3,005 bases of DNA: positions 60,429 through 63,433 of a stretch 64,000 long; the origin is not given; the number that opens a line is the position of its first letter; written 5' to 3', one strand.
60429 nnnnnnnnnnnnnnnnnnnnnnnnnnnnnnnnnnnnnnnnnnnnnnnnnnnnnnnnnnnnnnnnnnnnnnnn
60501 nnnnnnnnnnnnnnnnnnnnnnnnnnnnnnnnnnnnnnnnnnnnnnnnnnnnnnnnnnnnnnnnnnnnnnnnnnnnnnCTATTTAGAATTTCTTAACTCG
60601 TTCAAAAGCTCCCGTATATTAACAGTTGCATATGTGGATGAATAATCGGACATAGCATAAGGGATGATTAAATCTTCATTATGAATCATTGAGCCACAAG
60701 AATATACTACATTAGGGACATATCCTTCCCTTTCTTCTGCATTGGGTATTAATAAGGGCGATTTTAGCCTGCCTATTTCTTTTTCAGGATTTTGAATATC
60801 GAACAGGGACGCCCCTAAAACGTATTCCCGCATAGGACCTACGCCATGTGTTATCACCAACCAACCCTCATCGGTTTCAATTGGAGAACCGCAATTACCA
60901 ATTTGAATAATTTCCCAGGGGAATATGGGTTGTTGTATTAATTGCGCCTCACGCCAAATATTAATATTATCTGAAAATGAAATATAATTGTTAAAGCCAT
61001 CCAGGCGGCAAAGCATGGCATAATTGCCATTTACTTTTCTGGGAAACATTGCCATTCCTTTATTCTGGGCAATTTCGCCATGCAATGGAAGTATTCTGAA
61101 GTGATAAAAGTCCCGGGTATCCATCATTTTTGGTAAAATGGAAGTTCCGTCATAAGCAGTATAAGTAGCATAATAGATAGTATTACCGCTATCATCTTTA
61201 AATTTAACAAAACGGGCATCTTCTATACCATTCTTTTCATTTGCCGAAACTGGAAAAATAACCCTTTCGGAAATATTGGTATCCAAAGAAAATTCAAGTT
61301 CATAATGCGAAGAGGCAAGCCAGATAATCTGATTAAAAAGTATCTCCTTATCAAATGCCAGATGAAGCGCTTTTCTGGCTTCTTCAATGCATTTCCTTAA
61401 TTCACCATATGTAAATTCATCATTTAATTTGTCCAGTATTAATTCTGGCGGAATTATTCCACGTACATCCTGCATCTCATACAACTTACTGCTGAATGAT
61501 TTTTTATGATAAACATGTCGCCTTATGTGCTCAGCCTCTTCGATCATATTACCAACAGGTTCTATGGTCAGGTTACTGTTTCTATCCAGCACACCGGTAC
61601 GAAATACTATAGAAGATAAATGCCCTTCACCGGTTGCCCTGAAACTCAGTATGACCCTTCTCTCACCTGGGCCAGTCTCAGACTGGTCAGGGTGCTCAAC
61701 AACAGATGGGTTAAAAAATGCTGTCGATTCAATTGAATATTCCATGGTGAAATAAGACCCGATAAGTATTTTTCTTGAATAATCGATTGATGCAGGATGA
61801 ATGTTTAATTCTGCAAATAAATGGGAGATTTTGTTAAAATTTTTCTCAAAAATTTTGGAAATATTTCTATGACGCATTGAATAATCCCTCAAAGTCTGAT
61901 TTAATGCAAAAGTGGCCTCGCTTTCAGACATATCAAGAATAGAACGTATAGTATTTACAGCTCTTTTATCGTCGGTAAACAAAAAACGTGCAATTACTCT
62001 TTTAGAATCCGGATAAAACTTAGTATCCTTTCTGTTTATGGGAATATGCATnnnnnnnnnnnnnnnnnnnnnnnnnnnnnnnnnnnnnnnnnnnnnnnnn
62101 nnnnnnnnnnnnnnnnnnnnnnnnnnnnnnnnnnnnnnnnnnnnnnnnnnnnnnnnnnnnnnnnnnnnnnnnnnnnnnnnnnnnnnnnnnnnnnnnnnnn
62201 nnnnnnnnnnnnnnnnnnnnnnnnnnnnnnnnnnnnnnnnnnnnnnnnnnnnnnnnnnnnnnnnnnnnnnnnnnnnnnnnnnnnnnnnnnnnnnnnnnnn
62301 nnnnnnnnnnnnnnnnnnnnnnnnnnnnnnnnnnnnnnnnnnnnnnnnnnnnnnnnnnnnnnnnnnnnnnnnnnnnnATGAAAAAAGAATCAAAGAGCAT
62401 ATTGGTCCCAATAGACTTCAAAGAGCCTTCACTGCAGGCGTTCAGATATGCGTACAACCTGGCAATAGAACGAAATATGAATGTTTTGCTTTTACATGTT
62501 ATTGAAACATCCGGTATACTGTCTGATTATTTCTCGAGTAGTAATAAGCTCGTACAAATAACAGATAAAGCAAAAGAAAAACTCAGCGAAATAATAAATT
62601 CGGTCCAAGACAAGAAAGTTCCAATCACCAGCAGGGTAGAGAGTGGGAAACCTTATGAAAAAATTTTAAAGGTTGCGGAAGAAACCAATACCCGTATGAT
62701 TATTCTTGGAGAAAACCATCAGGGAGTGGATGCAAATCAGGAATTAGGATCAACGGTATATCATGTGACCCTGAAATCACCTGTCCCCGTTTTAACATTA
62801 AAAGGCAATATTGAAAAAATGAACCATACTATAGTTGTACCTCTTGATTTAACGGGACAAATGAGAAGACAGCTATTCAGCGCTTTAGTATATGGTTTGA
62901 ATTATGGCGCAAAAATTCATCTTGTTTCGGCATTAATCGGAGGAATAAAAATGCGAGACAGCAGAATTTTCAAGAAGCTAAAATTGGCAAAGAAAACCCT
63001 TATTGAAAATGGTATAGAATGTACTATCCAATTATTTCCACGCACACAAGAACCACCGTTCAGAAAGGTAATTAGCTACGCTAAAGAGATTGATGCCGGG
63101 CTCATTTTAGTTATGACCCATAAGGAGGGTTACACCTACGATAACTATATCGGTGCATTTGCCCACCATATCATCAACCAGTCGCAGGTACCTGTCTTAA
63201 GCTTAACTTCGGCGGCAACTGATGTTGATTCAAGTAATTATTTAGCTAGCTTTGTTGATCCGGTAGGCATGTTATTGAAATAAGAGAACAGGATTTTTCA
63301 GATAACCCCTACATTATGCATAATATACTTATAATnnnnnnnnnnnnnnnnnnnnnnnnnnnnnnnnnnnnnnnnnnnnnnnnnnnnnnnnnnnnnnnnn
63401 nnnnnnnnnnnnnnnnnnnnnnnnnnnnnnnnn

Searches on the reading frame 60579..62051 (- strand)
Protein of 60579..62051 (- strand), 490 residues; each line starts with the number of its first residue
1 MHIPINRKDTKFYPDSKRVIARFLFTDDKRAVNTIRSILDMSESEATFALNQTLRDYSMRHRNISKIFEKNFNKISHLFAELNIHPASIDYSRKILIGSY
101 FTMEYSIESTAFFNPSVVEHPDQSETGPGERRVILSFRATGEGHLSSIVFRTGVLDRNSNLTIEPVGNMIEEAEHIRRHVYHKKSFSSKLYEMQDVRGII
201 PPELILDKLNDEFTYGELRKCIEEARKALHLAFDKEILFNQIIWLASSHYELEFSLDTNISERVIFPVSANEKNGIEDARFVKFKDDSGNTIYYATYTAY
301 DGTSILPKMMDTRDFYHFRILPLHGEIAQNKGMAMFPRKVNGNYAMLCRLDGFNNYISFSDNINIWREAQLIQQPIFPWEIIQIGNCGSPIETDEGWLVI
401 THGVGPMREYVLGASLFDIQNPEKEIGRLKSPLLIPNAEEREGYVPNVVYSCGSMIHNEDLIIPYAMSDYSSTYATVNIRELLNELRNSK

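Call 29: search_protein_families(library=pfam, proteins=[window:60579-62051:-], max_evalue=0.001)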
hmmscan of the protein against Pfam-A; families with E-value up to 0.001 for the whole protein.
window:60579-62051:- (490 aa): 1 family
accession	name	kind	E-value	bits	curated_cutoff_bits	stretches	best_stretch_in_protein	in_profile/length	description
PF04041.19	Glyco_hydro_130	-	4.6e-27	95.2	26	1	261-486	84-318/320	beta-1,4-mannooligosaccharide phosphorylase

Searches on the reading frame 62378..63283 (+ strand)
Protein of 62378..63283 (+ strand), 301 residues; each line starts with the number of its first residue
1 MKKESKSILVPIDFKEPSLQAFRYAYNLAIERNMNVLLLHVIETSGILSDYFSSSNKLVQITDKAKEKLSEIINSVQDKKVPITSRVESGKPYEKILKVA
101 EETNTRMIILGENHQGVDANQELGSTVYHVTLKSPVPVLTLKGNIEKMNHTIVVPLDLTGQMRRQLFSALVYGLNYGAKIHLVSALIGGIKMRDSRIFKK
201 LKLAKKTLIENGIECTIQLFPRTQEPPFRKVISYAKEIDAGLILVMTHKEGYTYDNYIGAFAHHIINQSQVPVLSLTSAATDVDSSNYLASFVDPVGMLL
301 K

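Call 58: search_protein_families(library=pfam, proteins=[window:62378-63283:+], max_evalue=0.0001)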
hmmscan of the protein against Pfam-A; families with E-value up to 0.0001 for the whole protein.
window:62378-63283:+ (301 aa): 1 family
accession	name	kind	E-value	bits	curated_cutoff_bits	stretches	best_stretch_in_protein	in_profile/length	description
PF00582.32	Usp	-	6.3e-26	92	24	1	6-141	3-140/141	Universal stress protein family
